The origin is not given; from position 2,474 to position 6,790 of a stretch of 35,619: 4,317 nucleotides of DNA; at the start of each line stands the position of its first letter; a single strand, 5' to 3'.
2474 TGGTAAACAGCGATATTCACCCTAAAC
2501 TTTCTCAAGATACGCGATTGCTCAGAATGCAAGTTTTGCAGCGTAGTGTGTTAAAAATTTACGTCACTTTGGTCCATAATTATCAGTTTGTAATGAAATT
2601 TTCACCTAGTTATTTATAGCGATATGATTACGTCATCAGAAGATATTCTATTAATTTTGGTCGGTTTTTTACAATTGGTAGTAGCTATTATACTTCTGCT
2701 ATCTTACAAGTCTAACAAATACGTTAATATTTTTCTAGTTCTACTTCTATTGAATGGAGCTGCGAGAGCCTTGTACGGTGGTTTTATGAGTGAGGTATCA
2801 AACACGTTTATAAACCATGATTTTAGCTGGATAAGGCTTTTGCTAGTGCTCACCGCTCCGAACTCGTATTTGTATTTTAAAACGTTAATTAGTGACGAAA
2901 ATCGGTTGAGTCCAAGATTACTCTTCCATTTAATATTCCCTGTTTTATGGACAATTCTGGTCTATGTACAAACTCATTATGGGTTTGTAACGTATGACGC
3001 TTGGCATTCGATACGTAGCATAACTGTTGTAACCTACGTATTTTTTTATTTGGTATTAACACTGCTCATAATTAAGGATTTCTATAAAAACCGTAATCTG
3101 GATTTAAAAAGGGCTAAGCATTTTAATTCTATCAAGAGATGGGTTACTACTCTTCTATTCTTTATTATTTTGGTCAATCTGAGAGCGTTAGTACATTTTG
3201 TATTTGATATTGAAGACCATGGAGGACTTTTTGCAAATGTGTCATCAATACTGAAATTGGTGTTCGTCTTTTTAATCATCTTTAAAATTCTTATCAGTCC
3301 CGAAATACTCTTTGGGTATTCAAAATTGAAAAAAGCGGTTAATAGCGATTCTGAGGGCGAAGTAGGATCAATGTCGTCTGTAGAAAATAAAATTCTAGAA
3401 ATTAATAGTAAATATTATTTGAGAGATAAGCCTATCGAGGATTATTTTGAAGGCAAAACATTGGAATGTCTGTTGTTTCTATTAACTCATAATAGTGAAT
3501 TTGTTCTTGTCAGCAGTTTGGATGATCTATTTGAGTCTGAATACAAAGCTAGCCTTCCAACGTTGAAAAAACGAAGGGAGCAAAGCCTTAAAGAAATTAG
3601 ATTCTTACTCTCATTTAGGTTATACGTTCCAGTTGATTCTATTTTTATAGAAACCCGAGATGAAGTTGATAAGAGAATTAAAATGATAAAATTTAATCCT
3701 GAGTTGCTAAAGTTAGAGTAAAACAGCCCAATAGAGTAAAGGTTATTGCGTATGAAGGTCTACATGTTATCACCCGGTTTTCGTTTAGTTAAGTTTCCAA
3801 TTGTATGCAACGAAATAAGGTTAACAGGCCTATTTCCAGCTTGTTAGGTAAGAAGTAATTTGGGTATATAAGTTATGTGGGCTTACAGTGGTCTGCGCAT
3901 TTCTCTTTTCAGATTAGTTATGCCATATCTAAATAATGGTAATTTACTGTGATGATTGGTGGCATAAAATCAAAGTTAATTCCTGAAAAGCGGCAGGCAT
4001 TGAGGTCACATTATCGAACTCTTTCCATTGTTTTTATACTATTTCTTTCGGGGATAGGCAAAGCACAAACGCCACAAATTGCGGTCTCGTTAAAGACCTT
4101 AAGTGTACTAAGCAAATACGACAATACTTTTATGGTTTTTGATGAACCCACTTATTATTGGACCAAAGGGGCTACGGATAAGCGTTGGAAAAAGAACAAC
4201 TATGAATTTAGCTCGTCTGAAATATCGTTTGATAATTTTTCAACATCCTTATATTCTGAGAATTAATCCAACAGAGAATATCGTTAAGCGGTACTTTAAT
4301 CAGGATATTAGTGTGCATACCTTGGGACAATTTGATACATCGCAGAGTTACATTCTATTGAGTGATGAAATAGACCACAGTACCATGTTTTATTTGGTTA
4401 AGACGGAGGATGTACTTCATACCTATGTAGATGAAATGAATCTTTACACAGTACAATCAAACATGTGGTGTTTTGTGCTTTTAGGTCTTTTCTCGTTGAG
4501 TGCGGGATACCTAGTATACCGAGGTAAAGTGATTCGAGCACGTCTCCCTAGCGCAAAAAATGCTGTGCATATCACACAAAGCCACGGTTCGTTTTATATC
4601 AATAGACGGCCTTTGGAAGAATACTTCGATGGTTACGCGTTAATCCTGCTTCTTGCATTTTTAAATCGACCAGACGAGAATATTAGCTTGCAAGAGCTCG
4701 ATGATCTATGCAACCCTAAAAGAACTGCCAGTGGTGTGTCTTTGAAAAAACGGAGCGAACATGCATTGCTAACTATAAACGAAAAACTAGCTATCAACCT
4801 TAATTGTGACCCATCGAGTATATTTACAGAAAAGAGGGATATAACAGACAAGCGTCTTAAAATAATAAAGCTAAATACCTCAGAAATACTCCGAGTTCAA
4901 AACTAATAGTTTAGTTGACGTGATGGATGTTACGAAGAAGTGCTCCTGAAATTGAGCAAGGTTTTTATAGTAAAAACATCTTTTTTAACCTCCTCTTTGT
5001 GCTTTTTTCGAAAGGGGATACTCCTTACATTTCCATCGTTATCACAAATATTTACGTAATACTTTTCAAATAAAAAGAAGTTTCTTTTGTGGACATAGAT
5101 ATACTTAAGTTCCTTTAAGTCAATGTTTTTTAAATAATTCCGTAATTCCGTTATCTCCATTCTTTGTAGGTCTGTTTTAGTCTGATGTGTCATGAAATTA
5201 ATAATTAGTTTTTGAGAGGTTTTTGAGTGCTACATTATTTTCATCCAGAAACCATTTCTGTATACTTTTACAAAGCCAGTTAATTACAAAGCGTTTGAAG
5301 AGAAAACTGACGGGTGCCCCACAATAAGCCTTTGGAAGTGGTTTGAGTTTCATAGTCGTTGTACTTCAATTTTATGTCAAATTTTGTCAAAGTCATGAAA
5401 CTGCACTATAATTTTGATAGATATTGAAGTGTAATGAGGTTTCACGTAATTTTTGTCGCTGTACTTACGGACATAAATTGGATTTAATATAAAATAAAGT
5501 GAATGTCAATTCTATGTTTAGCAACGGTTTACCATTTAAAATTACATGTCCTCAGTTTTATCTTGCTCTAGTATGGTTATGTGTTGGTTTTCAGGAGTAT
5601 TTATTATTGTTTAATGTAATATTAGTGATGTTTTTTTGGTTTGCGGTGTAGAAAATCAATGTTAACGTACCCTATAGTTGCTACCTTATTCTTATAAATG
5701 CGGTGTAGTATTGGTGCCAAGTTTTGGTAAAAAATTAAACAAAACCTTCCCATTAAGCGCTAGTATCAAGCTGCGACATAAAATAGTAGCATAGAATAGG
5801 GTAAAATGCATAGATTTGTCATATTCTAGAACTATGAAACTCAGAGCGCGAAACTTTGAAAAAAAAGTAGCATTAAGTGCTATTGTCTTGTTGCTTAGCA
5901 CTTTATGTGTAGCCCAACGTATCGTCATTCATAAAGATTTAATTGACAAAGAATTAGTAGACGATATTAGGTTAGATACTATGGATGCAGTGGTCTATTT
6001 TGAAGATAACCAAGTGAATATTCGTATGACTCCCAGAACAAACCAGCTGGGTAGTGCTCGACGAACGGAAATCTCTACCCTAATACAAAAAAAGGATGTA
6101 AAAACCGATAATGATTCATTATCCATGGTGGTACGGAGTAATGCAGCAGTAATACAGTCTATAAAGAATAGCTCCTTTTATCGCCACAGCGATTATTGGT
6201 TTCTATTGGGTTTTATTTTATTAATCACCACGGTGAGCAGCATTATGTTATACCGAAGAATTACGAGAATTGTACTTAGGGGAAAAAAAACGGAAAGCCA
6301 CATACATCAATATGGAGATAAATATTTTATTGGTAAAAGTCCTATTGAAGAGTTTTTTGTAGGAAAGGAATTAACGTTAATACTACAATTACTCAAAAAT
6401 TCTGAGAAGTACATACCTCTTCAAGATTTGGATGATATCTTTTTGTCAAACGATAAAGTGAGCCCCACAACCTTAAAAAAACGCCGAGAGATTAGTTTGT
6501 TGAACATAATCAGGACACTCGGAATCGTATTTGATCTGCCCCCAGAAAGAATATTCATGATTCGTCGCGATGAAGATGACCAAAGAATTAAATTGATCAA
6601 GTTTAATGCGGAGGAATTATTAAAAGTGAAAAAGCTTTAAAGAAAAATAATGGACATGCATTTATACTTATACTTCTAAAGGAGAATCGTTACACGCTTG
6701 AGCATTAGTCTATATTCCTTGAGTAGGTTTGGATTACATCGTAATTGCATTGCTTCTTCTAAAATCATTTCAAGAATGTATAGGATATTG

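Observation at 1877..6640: Triplicated module: membrane-tethered winged-helix-like regulators paired with small basic proteins in an AT-rich islet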

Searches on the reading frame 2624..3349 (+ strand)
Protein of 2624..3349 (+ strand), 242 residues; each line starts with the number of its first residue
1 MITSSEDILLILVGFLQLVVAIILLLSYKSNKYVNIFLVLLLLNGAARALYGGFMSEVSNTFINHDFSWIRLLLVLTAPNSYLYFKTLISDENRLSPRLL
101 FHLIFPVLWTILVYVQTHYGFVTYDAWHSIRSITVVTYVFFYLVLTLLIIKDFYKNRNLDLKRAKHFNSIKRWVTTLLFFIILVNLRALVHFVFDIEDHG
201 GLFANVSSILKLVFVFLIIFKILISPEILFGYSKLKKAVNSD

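Call 52: find_homologous_proteins(query=A6, max_evalue=0.001)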
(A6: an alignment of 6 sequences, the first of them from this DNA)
Query A6 (6 sequences) (242 aa, profile of the alignment): 21 proteins with E <= 0.001 among 8000 candidates.
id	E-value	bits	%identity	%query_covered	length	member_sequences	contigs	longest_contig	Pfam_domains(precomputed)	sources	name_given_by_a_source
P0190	2.2e-104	366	98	100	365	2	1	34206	-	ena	-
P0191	8.3e-100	351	39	97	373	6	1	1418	-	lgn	-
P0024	3.5e-96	339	39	98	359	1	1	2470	-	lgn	-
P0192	5.4e-90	319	47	99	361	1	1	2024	-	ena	-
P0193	3.1e-87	310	45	100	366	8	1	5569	-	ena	-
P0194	4.2e-80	287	46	100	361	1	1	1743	-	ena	-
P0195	1.3e-79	285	54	98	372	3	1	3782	-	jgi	-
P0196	2.0e-66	242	44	83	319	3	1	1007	-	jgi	-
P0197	6.7e-51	191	35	100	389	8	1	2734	PF12833.14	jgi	jgi:AraC-like DNA-binding protein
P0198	1.8e-47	180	37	100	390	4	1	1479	PF12833.14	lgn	-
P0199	6.5e-36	142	35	95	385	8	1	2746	PF12833.14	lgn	-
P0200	3.9e-34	136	32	98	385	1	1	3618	PF12833.14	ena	-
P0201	7.0e-34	135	34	95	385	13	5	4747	PF12833.14,PF00165.30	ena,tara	tara:strand:- start:133 stop:1290 length:1158 start_codon:yes stop_codon:yes gene_type:complete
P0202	2.8e-30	124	56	37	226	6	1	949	-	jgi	-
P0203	1.7e-23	101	30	98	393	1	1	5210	PF12833.14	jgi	jgi:AraC-like DNA-binding protein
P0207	1.1e-12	66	26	93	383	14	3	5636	PF12833.14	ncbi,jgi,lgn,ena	jgi:AraC-like DNA-binding protein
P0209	2.8e-9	55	30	97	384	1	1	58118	PF12833.14,PF00165.30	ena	-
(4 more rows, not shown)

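Call 54: search_protein_families(library=pfam, proteins=[P0197, P0201, P0207, P0209], max_evalue=0.001)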
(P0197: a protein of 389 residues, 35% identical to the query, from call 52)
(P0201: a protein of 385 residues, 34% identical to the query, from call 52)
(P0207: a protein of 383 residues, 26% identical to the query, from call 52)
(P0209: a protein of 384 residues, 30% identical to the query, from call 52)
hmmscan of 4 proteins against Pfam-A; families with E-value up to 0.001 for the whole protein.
P0197 (389 aa): 1 family
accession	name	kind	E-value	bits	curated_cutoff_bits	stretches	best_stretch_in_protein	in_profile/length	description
PF12833.13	HTH_18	-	1.1e-09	38.8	33.6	1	299-379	1-78/80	Helix-turn-helix domain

P0201 (385 aa): 2 families
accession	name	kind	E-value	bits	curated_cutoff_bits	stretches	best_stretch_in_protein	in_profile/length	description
PF12833.13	HTH_18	-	9.2e-11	42.3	33.6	1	301-382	1-79/80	Helix-turn-helix domain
PF00165.29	HTH_AraC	-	1e-06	29.2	26.6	0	348-381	9-41/42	Bacterial regulatory helix-turn-helix proteins, AraC family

P0207 (383 aa): 2 families
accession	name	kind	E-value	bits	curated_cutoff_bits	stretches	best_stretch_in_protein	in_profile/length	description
PF12833.13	HTH_18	-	1.3e-09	38.6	33.6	1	297-376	1-77/80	Helix-turn-helix domain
PF00165.29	HTH_AraC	-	0.00062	20.3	26.6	1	343-376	8-40/42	Bacterial regulatory helix-turn-helix proteins, AraC family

P0209 (384 aa): 2 families
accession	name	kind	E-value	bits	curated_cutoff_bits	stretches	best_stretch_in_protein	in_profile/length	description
PF12833.13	HTH_18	-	7.3e-10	39.4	33.6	1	298-378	1-78/80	Helix-turn-helix domain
PF00165.29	HTH_AraC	-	1.6e-05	25.4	26.6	0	343-377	7-40/42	Bacterial regulatory helix-turn-helix proteins, AraC family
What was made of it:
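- Closest known: Unnamed Bacteroidota 7-TM membrane regulators with a C-terminal AraC HTH. Different: The output domain is AraC HTH_18 (call 54), not the winged helix.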

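Call 56: find_encoding_contigs(protein=P0190, flank=10000, max_places=3)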
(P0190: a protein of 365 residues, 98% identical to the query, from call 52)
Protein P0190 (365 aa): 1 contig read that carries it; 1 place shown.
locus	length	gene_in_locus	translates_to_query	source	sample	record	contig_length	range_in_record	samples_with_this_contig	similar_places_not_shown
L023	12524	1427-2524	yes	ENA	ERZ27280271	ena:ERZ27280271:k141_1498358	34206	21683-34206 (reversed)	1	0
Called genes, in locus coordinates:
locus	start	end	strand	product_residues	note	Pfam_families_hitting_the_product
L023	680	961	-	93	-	-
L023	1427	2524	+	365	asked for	-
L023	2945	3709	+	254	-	-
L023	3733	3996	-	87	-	-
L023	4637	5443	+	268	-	-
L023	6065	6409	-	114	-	-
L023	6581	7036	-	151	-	-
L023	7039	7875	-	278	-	PF02737:3HCDH_N, PF03446:NAD_binding_2 (weak), PF00725:3HCDH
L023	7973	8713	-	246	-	PF14125:DUF4292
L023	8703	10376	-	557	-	PF13429:TPR_15 (faint), PF12895:ANAPC3 (faint), PF00515:TPR_1 (faint), PF07719:TPR_2 (faint), PF13174:TPR_6 (faint), PF13176:TPR_7 (faint), PF13181:TPR_8 (faint), PF13414:TPR_11 (faint), +6 more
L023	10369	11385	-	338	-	PF00483:NTP_transferase, PF25084:LbH_EIF2B (weak), PF25087:GMPPB_C (weak)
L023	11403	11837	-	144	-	PF22769:DCD, PF00692:dUTPase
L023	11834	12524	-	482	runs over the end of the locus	PF01943:Polysacc_synt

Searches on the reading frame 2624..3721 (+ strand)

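Call 3: search_protein_families(library=pfam, proteins=[window:2624-3721:+], max_evalue=1)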
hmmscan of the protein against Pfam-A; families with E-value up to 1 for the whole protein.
window:2624-3721:+ (365 aa): 0 families

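Call 4: search_protein_families(library=ncbifam, proteins=[window:2624-3721:+], max_evalue=1)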
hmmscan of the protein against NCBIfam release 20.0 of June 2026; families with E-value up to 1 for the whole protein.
window:2624-3721:+ (365 aa): 1 family
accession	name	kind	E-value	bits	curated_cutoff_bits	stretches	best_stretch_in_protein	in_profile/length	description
TIGR03943.1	TIGR03943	equivalog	0.15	11.4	88.8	0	210-266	58-117/221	TIGR03943 family putative permease subunit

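Call 62: search_protein_families(library=phrogs, proteins=[window:2624-3721:+], max_evalue=0.1)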
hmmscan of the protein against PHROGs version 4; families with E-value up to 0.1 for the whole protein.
window:2624-3721:+ (365 aa): 0 families

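Call 63: search_protein_families(library=padloc, proteins=[window:2624-3721:+], max_evalue=0.1)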
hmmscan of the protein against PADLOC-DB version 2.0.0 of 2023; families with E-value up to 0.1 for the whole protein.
window:2624-3721:+ (365 aa): 0 families

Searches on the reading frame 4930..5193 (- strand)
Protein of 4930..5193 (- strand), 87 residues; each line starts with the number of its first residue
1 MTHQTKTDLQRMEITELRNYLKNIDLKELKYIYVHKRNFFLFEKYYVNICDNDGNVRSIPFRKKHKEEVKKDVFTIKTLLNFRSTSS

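Call 3: search_protein_families(library=pfam, proteins=[window:4930-5193:-], max_evalue=1)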
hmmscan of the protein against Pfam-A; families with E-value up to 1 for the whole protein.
window:4930-5193:- (87 aa): 4 families
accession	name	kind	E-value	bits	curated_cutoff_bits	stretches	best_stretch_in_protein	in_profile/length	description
PF03548.22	LolA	-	0.026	14.7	23.6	0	47-77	134-165/165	Outer membrane lipoprotein carrier protein LolA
PF21544.3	PorZ_N_b_propeller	-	0.029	15.1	27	1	6-77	14-85/154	TSS9, PorZ, N-terminal beta-propeller domain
PF21826.1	DUF6887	-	0.069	13.9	24.2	0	6-22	1-17/62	Family of unknown function (DUF6887)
PF08630.15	Dfp1_Him1_M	-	0.085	13.4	25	1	33-67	22-56/80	Dfp1/Him1, central region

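Call 4: search_protein_families(library=ncbifam, proteins=[window:4930-5193:-], max_evalue=1)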
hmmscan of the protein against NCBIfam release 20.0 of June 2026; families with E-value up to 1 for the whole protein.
window:4930-5193:- (87 aa): 0 families

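Call 44: predict_structure(alignment_id=A5)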
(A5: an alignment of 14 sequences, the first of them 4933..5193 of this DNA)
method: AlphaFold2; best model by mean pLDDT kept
length: 87 residues; sequences in the alignment: 14
mean_pLDDT: 87.3   pTM: 0.75
mean pLDDT of the five models: 87.3, 85.5, 85.1, 84.0, 82.5
residues with pLDDT >= 90: 62; 70-90: 15; 50-70: 4; < 50: 6
segments of 3 or more residues with pLDDT < 50: 1-6
pLDDT, mean of each block of 10 residues (from residue 1): 52 91 93 92 92 93 94 96 82
secondary structure, 60 per line:
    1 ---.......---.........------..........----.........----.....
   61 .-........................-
elements in order: H4-10 H14-22 E29-38 E43-51 E56-61 H63-86

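Call 48: fold_search(model_id=the predicted structure, library=pdb)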
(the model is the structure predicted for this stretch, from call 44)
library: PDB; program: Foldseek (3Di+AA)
matches with E <= 10: 1195; with E <= 0.001: 0
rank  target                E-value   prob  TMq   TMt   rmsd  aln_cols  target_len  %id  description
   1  8h5z_B                4.4e-02  0.93  0.35  0.06   8.2        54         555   13  Crystal structure of RadD/ATP analogue complex (released 2023-10-18)
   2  8h5z_A                5.0e-02  0.92  0.35  0.06   8.2        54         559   13  Crystal structure of RadD/ATP analogue complex (released 2023-10-18)
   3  3to1_A                8.7e-02  0.92  0.39  0.19   3.0        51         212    8  Two surfaces on Rtt106 mediate histone binding and chaperone activity (released 2011-12-21)
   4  3q9d_B                1.3e-01  0.54  0.33  0.19  15.5       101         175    6  Crystal Structure of Cpn0803 from C. pneumoniae. (released 2012-01-11)
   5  3tvv_B                1.4e-01  0.97  0.51  0.22   2.8        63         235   10  Structure of the tandem PH domains of Rtt106 (residues 68-315) (released 2012-02-01)
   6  8h5y_B                1.4e-01  0.77  0.34  0.06   8.6        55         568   13  Crystal structure of RadD- ADP complex (released 2023-10-18)
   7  8f2r_E                1.4e-01  0.60  0.37  0.19   8.9        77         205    8  Human CCC complex (released 2023-05-24)
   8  8fmw_W                1.7e-01  0.69  0.37  0.34   9.1        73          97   15  The structure of a hibernating ribosome in the Lyme disease pathogen (released 2023-11-08)
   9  7r7j_B                1.9e-01  0.75  0.34  0.06   8.1        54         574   13  Crystal structure of RadD with ADP (released 2022-04-13)
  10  3q9d_A                2.0e-01  0.89  0.39  0.22   3.3        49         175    6  Crystal Structure of Cpn0803 from C. pneumoniae. (released 2012-01-11)
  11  1nr4_F                2.5e-01  0.72  0.36  0.45   4.2        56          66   21  High resolution crystal structures of thymus and activation-regulated chemokine (released 2003-08-05)
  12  2czo_MODEL_1_A        2.5e-01  0.66  0.38  0.27   4.6        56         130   16  Solution Structure of the PX Domain of Bem1p (released 2006-10-03)
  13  5iv5_BD               2.5e-01  0.41  0.28  0.22  10.7        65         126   12  Cryo-electron microscopy structure of the hexagonal pre-attachment T4 baseplate-tail tube complex (released 2016-05-18)
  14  6jde_B                3.1e-01  0.60  0.34  0.06   8.6        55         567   13  crystal structure of a DNA repair protein (released 2019-06-26)
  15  8h5y_A                3.3e-01  0.60  0.35  0.06   8.6        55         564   13  Crystal structure of RadD- ADP complex (released 2023-10-18)
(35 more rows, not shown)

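Call 62: search_protein_families(library=phrogs, proteins=[window:4930-5193:-], max_evalue=0.1)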
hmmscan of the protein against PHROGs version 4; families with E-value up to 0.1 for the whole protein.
window:4930-5193:- (87 aa): 1 family
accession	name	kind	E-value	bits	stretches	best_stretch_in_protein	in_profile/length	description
phrog_29457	-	unknown function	0.0037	18.8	1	32-73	52-91/135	-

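Call 63: search_protein_families(library=padloc, proteins=[window:4930-5193:-], max_evalue=0.1)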
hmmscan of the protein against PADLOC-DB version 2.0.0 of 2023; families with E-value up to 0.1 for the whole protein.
window:4930-5193:- (87 aa): 0 families

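Call 66: fold_search(model_id=the predicted structure, library=viral)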
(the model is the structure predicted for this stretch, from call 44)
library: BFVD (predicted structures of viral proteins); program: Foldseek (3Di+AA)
matches with E <= 10: 1654; with E <= 0.001: 0
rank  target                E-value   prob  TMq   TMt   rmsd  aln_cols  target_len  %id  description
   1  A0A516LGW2            3.2e-03  1.00  0.51  0.66   3.1        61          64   16  (no name in the UniProt tables at hand)
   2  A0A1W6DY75            6.3e-03  1.00  0.56  0.33   3.6        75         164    8  Uncharacterized protein [Aeromonas phage phiA8-29]
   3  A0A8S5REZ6            6.7e-03  1.00  0.52  0.45   3.1        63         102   22  Uncharacterized protein [virus sp. ctE0n6]
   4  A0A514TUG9            1.3e-02  0.98  0.42  0.30  17.5        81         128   16  Uncharacterized protein [Aeromonas phage PS1]
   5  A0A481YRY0            1.9e-02  1.00  0.45  0.41   3.8        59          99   17  Uncharacterized protein [Marseillevirus LCMAC101]
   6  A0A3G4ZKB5            2.3e-02  1.00  0.61  0.65   3.0        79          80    9  Uncharacterized protein [Terrestrivirus sp.]
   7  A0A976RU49            2.3e-02  0.99  0.48  0.47   3.8        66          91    6  (no name in the UniProt tables at hand)
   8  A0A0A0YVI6            3.6e-02  0.87  0.37  0.14  10.8        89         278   17  Ryanodine receptor Ryr domain-containing protein [Erwinia phage phiEa2809]
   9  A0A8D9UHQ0            3.9e-02  1.00  0.54  0.48   2.6        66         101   21  Uncharacterized protein [Bacteriophage sp.]
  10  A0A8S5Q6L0            3.9e-02  0.98  0.41  0.22   4.1        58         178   28  Uncharacterized protein [Siphoviridae sp. ctf8W5]
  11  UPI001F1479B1         4.1e-02  1.00  0.48  0.27   2.3        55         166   22  (no name look-up for this kind of identifier)
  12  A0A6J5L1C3            5.0e-02  0.98  0.35  0.49   3.5        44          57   20  Uncharacterized protein [uncultured Caudovirales phage]
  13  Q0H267                5.3e-02  0.98  0.43  0.22   3.9        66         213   12  Uncharacterized protein [Geobacillus phage GBSV1]
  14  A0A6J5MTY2            5.3e-02  0.80  0.33  0.21   8.3        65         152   15  Uncharacterized protein [uncultured Caudovirales phage]
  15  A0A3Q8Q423            6.0e-02  0.96  0.40  0.32   6.3        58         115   12  (no name in the UniProt tables at hand)
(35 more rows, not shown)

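Call 82: find_related_loci(query=A5, collection=viral_contigs, flank=5000)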
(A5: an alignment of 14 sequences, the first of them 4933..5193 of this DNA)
Query A5 (87 aa) in viral_contigs; peptide patterns used: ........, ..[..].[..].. (x = any residue, [..] = any of these).
403 stretches matched a pattern, but none encodes a relative of the query by tblastn (E <= 1e-3).

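Call 84: find_related_loci(query=A5, collection=metagenome_contigs, flank=5000)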
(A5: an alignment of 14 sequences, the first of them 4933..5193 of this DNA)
Query A5 (87 aa) in metagenome_contigs; peptide patterns used: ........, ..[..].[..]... (x = any residue, [..] = any of these).
600 stretches matched a pattern (row limit reached: there are more); 2 encode a relative of the query (tblastn E <= 1e-3); 2 distinct loci.
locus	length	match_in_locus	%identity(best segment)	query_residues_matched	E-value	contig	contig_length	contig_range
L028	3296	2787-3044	59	1-86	4e-34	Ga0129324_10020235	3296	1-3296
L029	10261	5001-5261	60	1-86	2e-32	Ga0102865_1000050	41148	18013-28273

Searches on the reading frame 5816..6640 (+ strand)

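Call 3: search_protein_families(library=pfam, proteins=[window:5816-6640:+], max_evalue=1)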
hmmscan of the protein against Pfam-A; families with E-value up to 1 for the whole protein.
window:5816-6640:+ (274 aa): 1 family
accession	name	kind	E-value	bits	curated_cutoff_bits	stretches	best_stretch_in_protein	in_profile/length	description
PF05439.17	JTB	-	0.046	14.2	22.1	1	107-150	53-96/110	Jumping translocation breakpoint protein (JTB)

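Call 4: search_protein_families(library=ncbifam, proteins=[window:5816-6640:+], max_evalue=1)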
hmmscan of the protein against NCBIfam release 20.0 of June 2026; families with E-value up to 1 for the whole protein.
window:5816-6640:+ (274 aa): 0 families

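Call 62: search_protein_families(library=phrogs, proteins=[window:5834-6640:+], max_evalue=0.1)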
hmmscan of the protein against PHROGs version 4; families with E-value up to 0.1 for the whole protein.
window:5834-6640:+ (268 aa): 1 family
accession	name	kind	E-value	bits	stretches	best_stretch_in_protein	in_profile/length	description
phrog_11731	-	unknown function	0.057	14.1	1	34-72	32-69/205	-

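Call 63: search_protein_families(library=padloc, proteins=[window:5834-6640:+], max_evalue=0.1)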
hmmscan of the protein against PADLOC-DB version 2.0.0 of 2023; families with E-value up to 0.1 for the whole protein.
window:5834-6640:+ (268 aa): 0 families
